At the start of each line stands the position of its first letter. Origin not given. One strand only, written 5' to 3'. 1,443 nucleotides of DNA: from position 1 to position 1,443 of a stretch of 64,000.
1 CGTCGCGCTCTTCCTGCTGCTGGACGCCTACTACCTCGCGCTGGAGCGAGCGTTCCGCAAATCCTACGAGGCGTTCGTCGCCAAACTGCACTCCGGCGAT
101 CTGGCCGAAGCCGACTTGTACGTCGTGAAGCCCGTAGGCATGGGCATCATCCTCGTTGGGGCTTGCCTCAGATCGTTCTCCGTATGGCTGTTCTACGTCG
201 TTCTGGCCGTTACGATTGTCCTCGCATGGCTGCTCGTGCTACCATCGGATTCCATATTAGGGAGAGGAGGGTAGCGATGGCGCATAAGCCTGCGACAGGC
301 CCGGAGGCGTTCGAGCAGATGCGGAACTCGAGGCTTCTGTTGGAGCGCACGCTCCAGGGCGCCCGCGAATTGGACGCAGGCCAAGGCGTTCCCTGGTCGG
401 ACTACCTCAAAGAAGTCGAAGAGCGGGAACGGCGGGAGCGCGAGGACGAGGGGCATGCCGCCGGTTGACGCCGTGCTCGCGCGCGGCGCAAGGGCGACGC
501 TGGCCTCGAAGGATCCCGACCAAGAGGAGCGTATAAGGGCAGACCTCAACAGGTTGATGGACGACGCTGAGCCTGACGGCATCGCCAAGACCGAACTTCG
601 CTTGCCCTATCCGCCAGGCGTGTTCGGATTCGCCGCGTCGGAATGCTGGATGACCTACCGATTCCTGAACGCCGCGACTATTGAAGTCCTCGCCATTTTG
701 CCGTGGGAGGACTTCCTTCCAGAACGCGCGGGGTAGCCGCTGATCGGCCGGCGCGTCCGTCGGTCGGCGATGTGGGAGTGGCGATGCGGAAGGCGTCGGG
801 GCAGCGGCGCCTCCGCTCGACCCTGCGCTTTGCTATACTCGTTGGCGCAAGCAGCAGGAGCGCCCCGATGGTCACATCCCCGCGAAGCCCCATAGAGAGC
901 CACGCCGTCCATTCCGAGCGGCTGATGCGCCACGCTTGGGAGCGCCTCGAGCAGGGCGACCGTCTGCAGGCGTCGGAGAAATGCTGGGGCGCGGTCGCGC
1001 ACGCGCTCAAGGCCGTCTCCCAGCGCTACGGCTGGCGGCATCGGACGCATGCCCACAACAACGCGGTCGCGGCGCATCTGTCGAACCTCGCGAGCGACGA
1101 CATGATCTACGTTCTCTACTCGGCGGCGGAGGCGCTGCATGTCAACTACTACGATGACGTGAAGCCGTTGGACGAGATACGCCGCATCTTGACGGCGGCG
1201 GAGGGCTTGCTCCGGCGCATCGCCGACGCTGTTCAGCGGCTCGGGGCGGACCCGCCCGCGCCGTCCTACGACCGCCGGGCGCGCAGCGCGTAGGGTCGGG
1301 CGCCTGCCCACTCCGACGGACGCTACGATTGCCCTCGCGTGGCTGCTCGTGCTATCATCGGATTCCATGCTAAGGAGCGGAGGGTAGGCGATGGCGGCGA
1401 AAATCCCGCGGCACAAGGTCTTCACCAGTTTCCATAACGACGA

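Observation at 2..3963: Thoeris-like TIR-like gene with a membrane-protein partner and no SIR2/Macro ThsA in view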

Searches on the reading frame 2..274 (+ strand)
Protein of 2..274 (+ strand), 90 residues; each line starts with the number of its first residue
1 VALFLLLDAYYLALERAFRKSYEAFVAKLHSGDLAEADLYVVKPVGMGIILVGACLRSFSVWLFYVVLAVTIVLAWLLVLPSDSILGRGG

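Call 4: search_protein_families(library=pfam, proteins=[window:2-274:+], max_evalue=0.1)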
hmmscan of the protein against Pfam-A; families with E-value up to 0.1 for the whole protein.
window:2-274:+ (90 aa): 0 families

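Call 5: search_protein_families(library=padloc, proteins=[window:2-274:+], max_evalue=0.1)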
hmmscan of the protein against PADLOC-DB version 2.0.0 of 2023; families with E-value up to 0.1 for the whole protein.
window:2-274:+ (90 aa): 4 families
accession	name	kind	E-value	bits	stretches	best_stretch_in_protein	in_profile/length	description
PDLC04686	PDC-M50A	-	2.6e-10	38.7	1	2-77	58-130/134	-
PDLC04687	PDC-M50A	-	1.4e-05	23.1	1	2-77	67-138/144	-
PDLC04685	PDC-M50A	-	7.9e-05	20.9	1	2-73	59-124/130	-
PDLC04684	PDC-M50A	-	0.0044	15.5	1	4-66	66-127/159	-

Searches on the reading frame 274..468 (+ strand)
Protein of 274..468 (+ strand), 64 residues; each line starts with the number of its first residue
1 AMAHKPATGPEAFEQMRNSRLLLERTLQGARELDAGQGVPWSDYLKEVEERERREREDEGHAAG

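Call 4: search_protein_families(library=pfam, proteins=[window:274-468:+], max_evalue=0.1)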
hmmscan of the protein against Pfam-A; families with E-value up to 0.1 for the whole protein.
window:274-468:+ (64 aa): 0 families

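Call 5: search_protein_families(library=padloc, proteins=[window:274-468:+], max_evalue=0.1)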
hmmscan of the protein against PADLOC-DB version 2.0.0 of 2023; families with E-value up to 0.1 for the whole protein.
window:274-468:+ (64 aa): 0 families

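Call 51: search_protein_families(library=ncbifam, proteins=[window:277-468:+], max_evalue=0.1)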
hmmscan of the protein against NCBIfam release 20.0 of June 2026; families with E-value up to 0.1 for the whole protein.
window:277-468:+ (63 aa): 0 families

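Call 96: list_cluster_members(proteins=[P0001, P0124, window:277-465:+, window:455-733:+, window:868-1290:+, window:703-1290:+, window:2683-3960:+, window:2418-3251:+])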
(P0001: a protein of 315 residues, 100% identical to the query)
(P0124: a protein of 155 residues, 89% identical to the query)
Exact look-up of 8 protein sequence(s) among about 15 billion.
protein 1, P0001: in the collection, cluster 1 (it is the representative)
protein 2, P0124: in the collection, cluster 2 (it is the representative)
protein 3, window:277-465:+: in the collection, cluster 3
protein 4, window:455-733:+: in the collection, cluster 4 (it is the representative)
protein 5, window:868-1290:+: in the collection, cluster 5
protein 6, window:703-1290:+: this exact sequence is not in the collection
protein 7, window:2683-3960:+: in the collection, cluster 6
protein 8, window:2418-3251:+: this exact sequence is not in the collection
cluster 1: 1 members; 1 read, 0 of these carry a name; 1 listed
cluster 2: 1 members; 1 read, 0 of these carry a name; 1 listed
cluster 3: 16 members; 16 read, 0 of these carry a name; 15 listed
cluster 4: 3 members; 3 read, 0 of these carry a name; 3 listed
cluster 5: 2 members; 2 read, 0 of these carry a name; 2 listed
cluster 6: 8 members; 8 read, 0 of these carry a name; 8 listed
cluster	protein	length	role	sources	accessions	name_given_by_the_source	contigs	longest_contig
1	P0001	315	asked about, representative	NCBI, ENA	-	-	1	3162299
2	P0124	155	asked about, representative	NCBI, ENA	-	-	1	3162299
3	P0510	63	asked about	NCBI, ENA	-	-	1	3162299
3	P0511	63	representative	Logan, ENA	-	-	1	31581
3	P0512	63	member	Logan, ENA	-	-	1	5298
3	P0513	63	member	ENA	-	-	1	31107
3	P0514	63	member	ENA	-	-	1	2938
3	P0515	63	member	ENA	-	-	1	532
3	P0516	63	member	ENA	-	-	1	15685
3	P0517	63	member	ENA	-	-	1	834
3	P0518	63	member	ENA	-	-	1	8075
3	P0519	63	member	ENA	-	-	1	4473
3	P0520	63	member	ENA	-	-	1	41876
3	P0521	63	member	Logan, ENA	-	-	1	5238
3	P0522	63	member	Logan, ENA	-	-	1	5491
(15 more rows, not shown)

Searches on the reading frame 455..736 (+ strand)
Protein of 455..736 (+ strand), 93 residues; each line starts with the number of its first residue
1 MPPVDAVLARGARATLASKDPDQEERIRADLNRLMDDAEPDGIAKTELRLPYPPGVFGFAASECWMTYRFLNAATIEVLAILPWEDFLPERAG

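Call 4: search_protein_families(library=pfam, proteins=[window:455-736:+], max_evalue=0.1)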
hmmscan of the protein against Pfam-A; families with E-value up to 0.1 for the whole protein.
window:455-736:+ (93 aa): 0 families

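Call 5: search_protein_families(library=padloc, proteins=[window:455-736:+], max_evalue=0.1)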
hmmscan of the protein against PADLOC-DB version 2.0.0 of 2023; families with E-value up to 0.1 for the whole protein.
window:455-736:+ (93 aa): 0 families

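Call 51: search_protein_families(library=ncbifam, proteins=[window:455-736:+], max_evalue=0.1)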
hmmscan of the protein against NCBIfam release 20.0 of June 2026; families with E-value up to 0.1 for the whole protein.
window:455-736:+ (93 aa): 3 families
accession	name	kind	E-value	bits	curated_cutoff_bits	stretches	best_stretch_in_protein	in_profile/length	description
TIGR04318.1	lacto_ODC_hypo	hypoth_equivalog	0.017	13.5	950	1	32-68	617-653/695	putative ornithine decarboxylase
TIGR04301.1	ODC_inducible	exception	0.055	11.6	1310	1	25-68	634-676/719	ornithine decarboxylase SpeF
NF010092.0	PRK13578.1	subfamily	0.07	11.3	794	1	26-67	635-675/720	ornithine decarboxylase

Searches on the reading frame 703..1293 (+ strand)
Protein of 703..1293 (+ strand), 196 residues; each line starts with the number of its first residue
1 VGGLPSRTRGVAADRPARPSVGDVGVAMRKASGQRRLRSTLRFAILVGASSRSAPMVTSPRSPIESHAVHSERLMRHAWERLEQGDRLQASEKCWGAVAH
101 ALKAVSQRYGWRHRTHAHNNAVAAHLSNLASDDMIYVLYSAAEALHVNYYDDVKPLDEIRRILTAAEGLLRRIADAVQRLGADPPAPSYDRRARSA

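Call 4: search_protein_families(library=pfam, proteins=[window:703-1293:+], max_evalue=0.1)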
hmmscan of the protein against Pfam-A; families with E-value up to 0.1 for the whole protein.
window:703-1293:+ (196 aa): 1 family
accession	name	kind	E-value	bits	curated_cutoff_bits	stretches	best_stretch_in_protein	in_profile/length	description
PF05942.16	PaREP1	-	4.1e-12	46.5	24.4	1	70-167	5-112/115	Archaeal PaREP1/PaREP8 family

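Call 5: search_protein_families(library=padloc, proteins=[window:703-1293:+], max_evalue=0.1)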
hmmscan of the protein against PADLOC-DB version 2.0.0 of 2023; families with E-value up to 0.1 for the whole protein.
window:703-1293:+ (196 aa): 0 families

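Call 51: search_protein_families(library=ncbifam, proteins=[window:703-1293:+], max_evalue=0.1)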
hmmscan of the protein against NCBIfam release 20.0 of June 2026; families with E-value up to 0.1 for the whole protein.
window:703-1293:+ (196 aa): 0 families
